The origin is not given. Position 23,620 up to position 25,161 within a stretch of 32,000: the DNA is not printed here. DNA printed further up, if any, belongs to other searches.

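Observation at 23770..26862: HicB-like / CHAT-less TPR / ATPase-wHTH operon: candidate split, reverse-ordered STAND-type system with no recognisable effector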

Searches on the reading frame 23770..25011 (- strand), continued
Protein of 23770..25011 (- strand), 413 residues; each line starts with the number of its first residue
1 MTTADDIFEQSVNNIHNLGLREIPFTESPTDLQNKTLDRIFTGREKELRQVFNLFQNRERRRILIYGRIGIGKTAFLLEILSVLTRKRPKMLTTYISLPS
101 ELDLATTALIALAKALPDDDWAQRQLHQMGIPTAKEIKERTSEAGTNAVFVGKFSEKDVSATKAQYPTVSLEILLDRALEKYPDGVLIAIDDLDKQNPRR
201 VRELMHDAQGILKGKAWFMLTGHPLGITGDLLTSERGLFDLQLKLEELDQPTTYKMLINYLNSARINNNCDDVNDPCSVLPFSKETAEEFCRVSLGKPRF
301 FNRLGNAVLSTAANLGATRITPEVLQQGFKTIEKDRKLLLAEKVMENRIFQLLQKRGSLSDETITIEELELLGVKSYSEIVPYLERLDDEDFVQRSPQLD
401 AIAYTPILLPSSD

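Call 48: find_homologous_proteins(query=A3, max_evalue=0.00001)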
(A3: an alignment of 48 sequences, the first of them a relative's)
Query A3 (48 sequences) (716 aa, profile of the alignment): 23 proteins with E <= 0.00001 among 8000 candidates.
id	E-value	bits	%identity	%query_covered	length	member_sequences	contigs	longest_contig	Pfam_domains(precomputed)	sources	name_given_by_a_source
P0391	3.7e-125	437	29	35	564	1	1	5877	PF13401.13,PF04471.19,PF13191.13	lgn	-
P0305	1.7e-100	355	100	100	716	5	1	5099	PF13401.13,PF12770.13,PF13191.13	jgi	-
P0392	4.2e-84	301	53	99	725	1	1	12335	PF13401.13,PF12770.13,PF01637.25,PF13191.13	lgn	-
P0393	1.7e-27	115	32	9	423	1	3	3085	PF07693.21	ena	-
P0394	4.9e-27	113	33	9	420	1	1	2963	PF13412.13,PF07693.21,PF01637.25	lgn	-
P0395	7.4e-27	112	20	25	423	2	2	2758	PF01978.26,PF07693.21,PF12802.14,PF01637.25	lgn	-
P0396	1.6e-26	111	23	24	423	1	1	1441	-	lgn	-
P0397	2.8e-24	104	29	10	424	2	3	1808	PF13412.13,PF12802.14,PF13191.13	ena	-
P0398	1.6e-16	78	37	8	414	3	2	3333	PF20703.4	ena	-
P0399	1.3e-15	75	38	9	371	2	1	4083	-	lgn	-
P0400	1.6e-15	75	33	10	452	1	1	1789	PF13401.13,PF13191.13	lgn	-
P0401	2.0e-10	58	26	12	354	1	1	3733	PF05970.21,PF13604.13,PF13401.13,PF09848.16,PF13191.13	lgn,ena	-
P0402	5.8e-10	57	26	9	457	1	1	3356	-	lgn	-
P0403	4.4e-9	54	33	10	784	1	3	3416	PF07693.21,PF13401.13,PF01637.25,PF13191.13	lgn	-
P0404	1.8e-8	52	26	13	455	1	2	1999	PF13191.13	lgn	-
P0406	2.4e-7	48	25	9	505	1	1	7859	PF13173.13,PF13401.13,PF01471.24,PF13191.13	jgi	jgi:general secretion pathway protein A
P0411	6.4e-6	43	23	25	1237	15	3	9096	PF07693.21,PF13401.13,PF13676.12,PF13191.13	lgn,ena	-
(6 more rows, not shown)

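Call 49: find_encoding_contigs(protein=P0392, flank=6000, max_places=2)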
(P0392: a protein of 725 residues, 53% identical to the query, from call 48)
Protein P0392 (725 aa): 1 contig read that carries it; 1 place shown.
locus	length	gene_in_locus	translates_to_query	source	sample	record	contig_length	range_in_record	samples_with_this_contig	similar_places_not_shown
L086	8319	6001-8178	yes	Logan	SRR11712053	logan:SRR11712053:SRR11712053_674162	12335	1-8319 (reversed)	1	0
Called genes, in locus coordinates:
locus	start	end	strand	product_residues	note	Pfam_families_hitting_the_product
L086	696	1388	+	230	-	-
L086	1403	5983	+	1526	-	PF12770:CHAT, PF13191:AAA_16 (weak), PF05729:NACHT (weak), PF13401:AAA_22, PF17874:TPR_MalT (weak), PF24885:TPR_NPHP3 (weak), PF13424:TPR_12, PF17874:TPR_MalT, +8 more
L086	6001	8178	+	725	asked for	PF01637:ATPase_2 (weak), PF13191:AAA_16 (weak), PF13401:AAA_22 (weak), PF12770:CHAT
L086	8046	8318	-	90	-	?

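Call 50: find_encoding_contigs(protein=P0391, flank=6000, max_places=2)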
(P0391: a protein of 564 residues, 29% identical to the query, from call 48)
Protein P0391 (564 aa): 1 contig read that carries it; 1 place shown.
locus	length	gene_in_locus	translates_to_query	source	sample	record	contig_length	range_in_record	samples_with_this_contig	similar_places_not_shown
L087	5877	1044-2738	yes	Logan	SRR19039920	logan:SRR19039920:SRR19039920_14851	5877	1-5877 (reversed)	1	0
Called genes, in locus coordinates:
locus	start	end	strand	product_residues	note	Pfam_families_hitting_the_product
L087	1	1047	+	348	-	?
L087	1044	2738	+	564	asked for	PF13191:AAA_16, PF13401:AAA_22 (weak), PF04471:Mrr_cat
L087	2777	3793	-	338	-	-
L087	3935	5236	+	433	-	PF04413:Glycos_transf_N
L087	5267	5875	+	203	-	?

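Call 51: find_encoding_contigs(protein=P0394, flank=6000, max_places=2)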
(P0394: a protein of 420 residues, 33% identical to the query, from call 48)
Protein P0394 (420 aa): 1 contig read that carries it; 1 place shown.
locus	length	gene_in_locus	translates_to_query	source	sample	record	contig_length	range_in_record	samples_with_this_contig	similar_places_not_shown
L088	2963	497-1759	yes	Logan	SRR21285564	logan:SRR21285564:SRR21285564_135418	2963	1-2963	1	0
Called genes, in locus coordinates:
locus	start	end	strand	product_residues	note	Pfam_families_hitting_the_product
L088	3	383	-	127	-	?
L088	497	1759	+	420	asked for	PF01637:ATPase_2 (faint), PF07693:KAP_NTPase (weak), PF13412:HTH_24 (weak)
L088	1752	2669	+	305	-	PF13651:EcoRI_methylase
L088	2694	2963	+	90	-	?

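Call 68: search_dna_similar(query=window:23770-25011:-, collection=plasmids, mode=protein, max_evalue=0.00001, max_rows=15)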
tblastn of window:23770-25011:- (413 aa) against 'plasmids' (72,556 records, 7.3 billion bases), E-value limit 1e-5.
No match.

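Call 69: search_dna_similar(query=window:23770-25011:-, collection=phages, mode=protein, max_evalue=0.00001, max_rows=10)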
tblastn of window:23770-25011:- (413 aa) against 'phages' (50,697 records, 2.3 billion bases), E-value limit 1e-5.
No match.

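Call 75: search_protein_families(library=pfam, proteins=[P0394, P0395, P0397, L006:244-582:+, L006:661-909:+, L006:910-1128:+], max_evalue=0.05)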
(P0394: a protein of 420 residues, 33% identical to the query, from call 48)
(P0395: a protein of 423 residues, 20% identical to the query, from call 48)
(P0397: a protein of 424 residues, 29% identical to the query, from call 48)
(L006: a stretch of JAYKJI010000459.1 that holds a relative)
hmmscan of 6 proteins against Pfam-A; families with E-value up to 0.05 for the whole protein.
P0394 (420 aa): 17 families
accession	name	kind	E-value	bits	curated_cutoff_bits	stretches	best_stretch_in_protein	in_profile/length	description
PF13412.12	HTH_24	-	6.8e-08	32.4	21.9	1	346-387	6-47/48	Winged helix-turn-helix DNA-binding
PF07693.20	KAP_NTPase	-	9.9e-07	28.7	20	1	42-225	2-189/293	KAP family P-loop domain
PF01637.24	ATPase_2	-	1.6e-05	25.3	33.2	1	38-301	1-222/225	ATPase domain predominantly from Archaea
PF12802.13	MarR_2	-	5.6e-05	23.7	27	1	347-391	9-54/61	MarR family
PF01978.25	TrmB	-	6.3e-05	23.2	25.6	1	348-395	13-59/68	Sugar-specific transcriptional regulator TrmB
PF13191.12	AAA_16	-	0.00031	21.7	32.6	1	38-93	2-63/167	AAA ATPase domain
PF10923.14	BrxC_BrxD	-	0.00072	19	22.2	1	39-99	28-91/414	BREX system ATP-binding protein BrxC/D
PF08279.18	HTH_11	-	0.0018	18.5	25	1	355-387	13-44/55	HTH domain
PF16193.11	AAA_assoc_2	-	0.0034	18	34.3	1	282-331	7-57/81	AAA C-terminal domain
PF25201.1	nSTAND6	-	0.0042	17.6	27.7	1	40-112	3-71/148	Novel STAND NTPase 6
PF01047.28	MarR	-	0.0064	16.8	24.6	1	348-391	8-51/59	MarR family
PF13463.12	HTH_27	-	0.026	15.2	22.2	0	348-396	8-54/68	Winged helix DNA-binding domain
PF07022.19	Phage_CI_repr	-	0.028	15.2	22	0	347-378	1-33/65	Bacteriophage CI repressor helix-turn-helix domain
PF20703.3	nSTAND1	-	0.029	14.5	27.1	0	37-75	15-51/379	Novel STAND NTPase 1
PF02002.24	TFIIE_alpha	-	0.041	14.2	22.9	0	347-400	17-70/105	TFIIE alpha subunit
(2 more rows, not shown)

P0395 (423 aa): 23 families
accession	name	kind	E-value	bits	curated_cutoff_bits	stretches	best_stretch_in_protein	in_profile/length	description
PF01637.24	ATPase_2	-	3.5e-07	30.7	33.2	1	37-79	1-43/225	ATPase domain predominantly from Archaea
PF07693.20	KAP_NTPase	-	2.2e-06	27.6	20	1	42-227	3-191/293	KAP family P-loop domain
PF01978.25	TrmB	-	2.7e-06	27.6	25.6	1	341-392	7-58/68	Sugar-specific transcriptional regulator TrmB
PF12802.13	MarR_2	-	1.1e-05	25.9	27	1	339-390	2-54/61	MarR family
PF13412.12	HTH_24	-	1.6e-05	24.8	21.9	1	344-386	5-47/48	Winged helix-turn-helix DNA-binding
PF13191.12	AAA_16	-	2.7e-05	25.2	32.6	1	37-89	2-60/167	AAA ATPase domain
PF10923.14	BrxC_BrxD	-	7.8e-05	22.2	22.2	1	38-96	28-88/414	BREX system ATP-binding protein BrxC/D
PF01047.28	MarR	-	0.00017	21.8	24.6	1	341-386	2-47/59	MarR family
PF02002.24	TFIIE_alpha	-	0.00022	21.5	22.9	1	343-399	14-70/105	TFIIE alpha subunit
PF13463.12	HTH_27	-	0.0012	19.5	22.2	1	341-395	2-54/68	Winged helix DNA-binding domain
PF08279.18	HTH_11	-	0.0015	18.8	25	1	348-386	5-45/55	HTH domain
PF16193.11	AAA_assoc_2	-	0.0016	19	34.3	1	279-328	5-55/81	AAA C-terminal domain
PF18607.7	HTH_54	-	0.0036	17.9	32.3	0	342-395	13-66/92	ParA helix turn helix domain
PF13518.12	HTH_28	-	0.0056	17.2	25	1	347-396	5-52/52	Helix-turn-helix domain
PF01022.26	HTH_5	-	0.0069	16.7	22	1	355-384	14-43/47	Bacterial regulatory protein, arsR family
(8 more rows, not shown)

P0397 (424 aa): 16 families
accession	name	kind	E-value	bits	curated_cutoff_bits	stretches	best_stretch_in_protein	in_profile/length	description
PF12802.13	MarR_2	-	3.5e-07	30.7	27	1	341-391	3-54/61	MarR family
PF13191.12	AAA_16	-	3.9e-07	31.2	32.6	1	37-89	2-58/167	AAA ATPase domain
PF13412.12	HTH_24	-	1.3e-05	25.1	21.9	1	349-387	9-47/48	Winged helix-turn-helix DNA-binding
PF01047.28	MarR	-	8.6e-05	22.8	24.6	1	342-392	2-52/59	MarR family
PF01022.26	HTH_5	-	0.00018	21.7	22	1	350-387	8-45/47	Bacterial regulatory protein, arsR family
PF13601.12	HTH_34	-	0.00027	21.5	27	1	353-392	10-49/80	Winged helix DNA-binding domain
PF13463.12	HTH_27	-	0.0004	21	22.2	1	349-396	8-56/68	Winged helix DNA-binding domain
PF09339.16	HTH_IclR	-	0.0004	20.5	22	1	355-388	16-49/52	IclR helix-turn-helix domain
PF01637.24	ATPase_2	-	0.0014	18.9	33.2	1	37-96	1-64/225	ATPase domain predominantly from Archaea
PF01978.25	TrmB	-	0.0028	17.9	25.6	1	347-393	12-58/68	Sugar-specific transcriptional regulator TrmB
PF16193.11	AAA_assoc_2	-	0.0045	17.7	34.3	1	279-327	5-54/81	AAA C-terminal domain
PF10923.14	BrxC_BrxD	-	0.017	14.5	22.2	0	39-95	29-88/414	BREX system ATP-binding protein BrxC/D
PF02002.24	TFIIE_alpha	-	0.02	15.2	22.9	0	344-400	14-70/105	TFIIE alpha subunit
PF13401.12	AAA_22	-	0.021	15.6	27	0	59-226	8-122/130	AAA domain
PF02367.23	TsaE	-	0.03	14.7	26.6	0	41-78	4-43/128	Threonylcarbamoyl adenosine biosynthesis protein TsaE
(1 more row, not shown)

L006:244-582:+ (112 aa): 1 family
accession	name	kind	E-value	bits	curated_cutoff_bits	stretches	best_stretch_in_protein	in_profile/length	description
PF08869.16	XisI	-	3.7e-38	130.7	25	1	1-108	1-108/110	XisI protein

L006:661-909:+ (82 aa): 2 families
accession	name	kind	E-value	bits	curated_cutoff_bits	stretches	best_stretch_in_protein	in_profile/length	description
PF21748.3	UPF0150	-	3.1e-31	107.5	27.3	1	6-68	1-64/64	UPF0150-like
PF15919.11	HicB_lk_antitox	-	0.022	15.4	27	1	27-71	14-59/123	HicB_like antitoxin of bacterial toxin-antitoxin system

L006:910-1128:+ (72 aa): 1 family
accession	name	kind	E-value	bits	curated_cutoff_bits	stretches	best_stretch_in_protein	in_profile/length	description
PF07927.17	HicA_toxin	-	1.3e-10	41.7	27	1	9-64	1-58/58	HicA toxin of bacterial toxin-antitoxin,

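Call 79: search_protein_families(library=padloc, alignment_id=A5, max_evalue=0.00001)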
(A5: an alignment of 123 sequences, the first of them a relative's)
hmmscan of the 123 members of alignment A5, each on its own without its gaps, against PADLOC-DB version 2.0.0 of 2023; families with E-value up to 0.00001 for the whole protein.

A. member 1, L005:1959-2450:- (164 aa): 1 family
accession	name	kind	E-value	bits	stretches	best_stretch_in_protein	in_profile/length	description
PDLC02373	dCTPase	-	9.1e-08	29.4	0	64-112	439-485/630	-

B. families by the number of members that match (of 123 scanned): 134 families (the first 25 are shown)
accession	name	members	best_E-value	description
PDLC04833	PDC-S03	5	6.7e-37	-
PDLC04832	PDC-S03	5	2.7e-29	-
PDLC04135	mad3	3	4e-95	mads_3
PDLC04835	PDC-S03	3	1.2e-79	-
PDLC04834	PDC-S03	3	8e-18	-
PDLC03802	RTasHel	2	1.9e-110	DRT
PDLC00132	GajB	2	3e-97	UrvD helicase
PDLC00114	GajB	2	9.6e-92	UrvD helicase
PDLC00117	GajB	2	2e-78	UrvD helicase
PDLC00127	GajB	2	9.8e-61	UrvD helicase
PDLC00103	GajB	2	4.1e-51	UrvD helicase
PDLC00121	GajB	2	5.4e-46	UrvD helicase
PDLC00123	GajB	2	1.9e-43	UrvD helicase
PDLC00107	GajB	2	6.8e-43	UrvD helicase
PDLC00130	GajB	2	1.2e-42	UrvD helicase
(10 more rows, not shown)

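Call 80: search_protein_families(library=pfam, alignment_id=A5, max_evalue=0.00001)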
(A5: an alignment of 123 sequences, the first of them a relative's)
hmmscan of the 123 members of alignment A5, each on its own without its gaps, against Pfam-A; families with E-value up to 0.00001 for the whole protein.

A. member 1, L005:1959-2450:- (164 aa): 3 families
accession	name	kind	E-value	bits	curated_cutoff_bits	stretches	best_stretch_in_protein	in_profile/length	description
PF14437.12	MafB19-deam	-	1.1e-37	129.6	27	1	14-160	2-141/142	MafB19-like deaminase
PF00383.29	dCMP_cyt_deam_1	-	1.6e-29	102.2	25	1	13-113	2-101/102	Cytidine and deoxycytidylate deaminase zinc-binding region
PF14439.12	Bd3614-deam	-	3.5e-06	27.4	38.5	1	37-105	10-77/113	Bd3614-like deaminase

B. families by the number of members that match (of 123 scanned): 135 families (the first 25 are shown)
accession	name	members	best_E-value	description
PF05685.18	Uma2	5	3.3e-33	Putative restriction endonuclease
PF13374.12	TPR_10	5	5.9e-21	Tetratricopeptide repeat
PF13424.12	TPR_12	5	1.2e-18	Tetratricopeptide repeat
PF00118.29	Cpn60_TCP1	4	4.8e-79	TCP-1/cpn60 chaperonin family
PF00561.26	Abhydrolase_1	4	6.6e-32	alpha/beta hydrolase fold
PF00515.34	TPR_1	4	5e-12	Tetratricopeptide repeat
PF13561.12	adh_short_C2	3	8.8e-71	Enoyl-(Acyl carrier protein) reductase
PF00106.31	adh_short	3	3.1e-60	short chain dehydrogenase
PF12697.13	Abhydrolase_6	3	3.8e-22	Alpha/beta hydrolase family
PF05239.21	PRC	3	3.1e-20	PRC-barrel domain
PF14938.12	SNAP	3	9.7e-14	Soluble NSF attachment protein, SNAP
PF12146.15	Hydrolase_4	3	5e-09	Serine aminopeptidase, S33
PF13267.11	DUF4058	2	3.8e-105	Protein of unknown function (DUF4058)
PF00580.27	UvrD-helicase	2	8e-93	UvrD/REP helicase N-terminal domain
PF13361.12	UvrD_C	2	6.2e-82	UvrD-like helicase C-terminal domain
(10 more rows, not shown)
